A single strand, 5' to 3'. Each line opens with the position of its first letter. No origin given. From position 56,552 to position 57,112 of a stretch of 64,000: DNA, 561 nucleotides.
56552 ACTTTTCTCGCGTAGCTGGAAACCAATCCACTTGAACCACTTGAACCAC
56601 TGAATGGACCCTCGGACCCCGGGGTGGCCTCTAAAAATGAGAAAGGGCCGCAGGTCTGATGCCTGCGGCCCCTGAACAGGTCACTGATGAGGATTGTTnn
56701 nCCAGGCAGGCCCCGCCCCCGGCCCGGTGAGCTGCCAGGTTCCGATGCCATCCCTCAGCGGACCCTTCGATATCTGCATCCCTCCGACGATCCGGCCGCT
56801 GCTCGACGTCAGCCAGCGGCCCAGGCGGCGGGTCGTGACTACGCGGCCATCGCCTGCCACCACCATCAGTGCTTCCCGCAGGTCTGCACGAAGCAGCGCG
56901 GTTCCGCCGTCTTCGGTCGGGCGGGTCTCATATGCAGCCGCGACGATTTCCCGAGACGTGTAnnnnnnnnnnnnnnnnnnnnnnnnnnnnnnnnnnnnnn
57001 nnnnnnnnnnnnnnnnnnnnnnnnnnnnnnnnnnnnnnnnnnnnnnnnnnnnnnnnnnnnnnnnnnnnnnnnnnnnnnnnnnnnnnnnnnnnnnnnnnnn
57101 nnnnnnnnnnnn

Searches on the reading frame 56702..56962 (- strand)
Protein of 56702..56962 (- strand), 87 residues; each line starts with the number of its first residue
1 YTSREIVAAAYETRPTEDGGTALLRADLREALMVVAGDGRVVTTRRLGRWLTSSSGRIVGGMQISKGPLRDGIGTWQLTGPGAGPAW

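Call 97: predict_structure(alignment_id=A7)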
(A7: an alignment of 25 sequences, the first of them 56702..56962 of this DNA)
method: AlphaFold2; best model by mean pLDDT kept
length: 87 residues; sequences in the alignment: 25
mean_pLDDT: 82.1   pTM: 0.65
mean pLDDT of the five models: 82.1, 80.0, 79.5, 79.3, 76.2
residues with pLDDT >= 90: 0; 70-90: 77; 50-70: 6; < 50: 4
segments of 3 or more residues with pLDDT < 50: 84-87
pLDDT, mean of each block of 10 residues (from residue 1): 86 88 87 78 82 86 87 85 49
secondary structure, 60 per line:
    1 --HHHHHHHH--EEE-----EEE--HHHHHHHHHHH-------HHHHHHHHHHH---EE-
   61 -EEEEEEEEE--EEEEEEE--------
elements in order: H3-10 E13-15 E21-23 H26-36 H44-54 E62-70 E73-79

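Call 100: fold_search(model_id=the predicted structure, library=pdb)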
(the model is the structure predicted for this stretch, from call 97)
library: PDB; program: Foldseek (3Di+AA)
matches with E <= 10: 80; with E <= 0.001: 0
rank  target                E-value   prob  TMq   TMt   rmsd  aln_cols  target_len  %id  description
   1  3wpr_A                7.8e-01  0.06  0.22  0.09  17.4        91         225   14  Acinetobacter sp. Tol 5 AtaA N-terminal half of C-terminal stalk fused to GCN4 adaptors (CstalkN) (released 2015-03-04)
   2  3wpr_C                9.4e-01  0.06  0.22  0.10  17.3        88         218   14  Acinetobacter sp. Tol 5 AtaA N-terminal half of C-terminal stalk fused to GCN4 adaptors (CstalkN) (released 2015-03-04)
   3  3wpr_B                1.1e+00  0.05  0.22  0.10  18.5        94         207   14  Acinetobacter sp. Tol 5 AtaA N-terminal half of C-terminal stalk fused to GCN4 adaptors (CstalkN) (released 2015-03-04)
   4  3r3i_B                2.7e+00  0.04  0.19  0.04  11.2        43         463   16  Crystal Structure of C-terminal truncation of UDP-glucose Pyrophosphorylase of Homo sapiens (released 2012-03-21)
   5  9ki1_A                3.7e+00  0.03  0.17  0.12   7.2        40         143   22  Baseplate structure of Escherichia phage Mu (released 2025-02-12)
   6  6u5b_a                3.9e+00  0.04  0.26  0.23  10.5       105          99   15  CryoEM Structure of Pyocin R2 - precontracted - baseplate (released 2020-04-15)
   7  1sr9_A                4.2e+00  0.04  0.25  0.05  12.0        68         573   10  Crystal Structure of LeuA from Mycobacterium tuberculosis (released 2004-05-18)
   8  5x11_E                4.2e+00  0.03  0.21  0.14   7.3        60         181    8  Crystal structure of Bacillus subtilis PadR in complex with operator DNA (released 2017-11-22)
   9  9qbc                  4.5e+00  0.03  0.21  0.18   7.6        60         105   10  Crystal structure of Brachyspira hampsonii PadR (released 2026-03-11)
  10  8unj_A                4.5e+00  0.02  0.24  0.15  11.3        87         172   16  Atomic model of the human CTF18-RFC alone in the apo state (State 1) (released 2024-05-08)
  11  6z9u_C                4.5e+00  0.02  0.19  0.17  11.7        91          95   11  Crystal structure of a TSEN15-34 heterodimer. (released 2021-06-30)
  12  9qbd_A                4.8e+00  0.03  0.21  0.18   7.4        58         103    9  Crystal structure of Brachyspira hampsonii PadR with Leu88 replaced by 3-aminotyrosine (released 2026-03-11)
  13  6roi_A                4.8e+00  0.03  0.17  0.03   8.3        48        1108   14  Cryo-EM structure of the partially activated Drs2p-Cdc50p (released 2019-07-03)
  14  9qhi_A                4.8e+00  0.02  0.19  0.09  12.6        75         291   15  Structure of UBA6-UbDha-BIRC6 trapped ternary complex (cluster 0) (released 2025-10-29)
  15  2qm4_D                4.8e+00  0.01  0.16  0.09  13.0        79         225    6  Crystal structure of human XLF/Cernunnos, a non-homologous end-joining factor (released 2007-12-11)
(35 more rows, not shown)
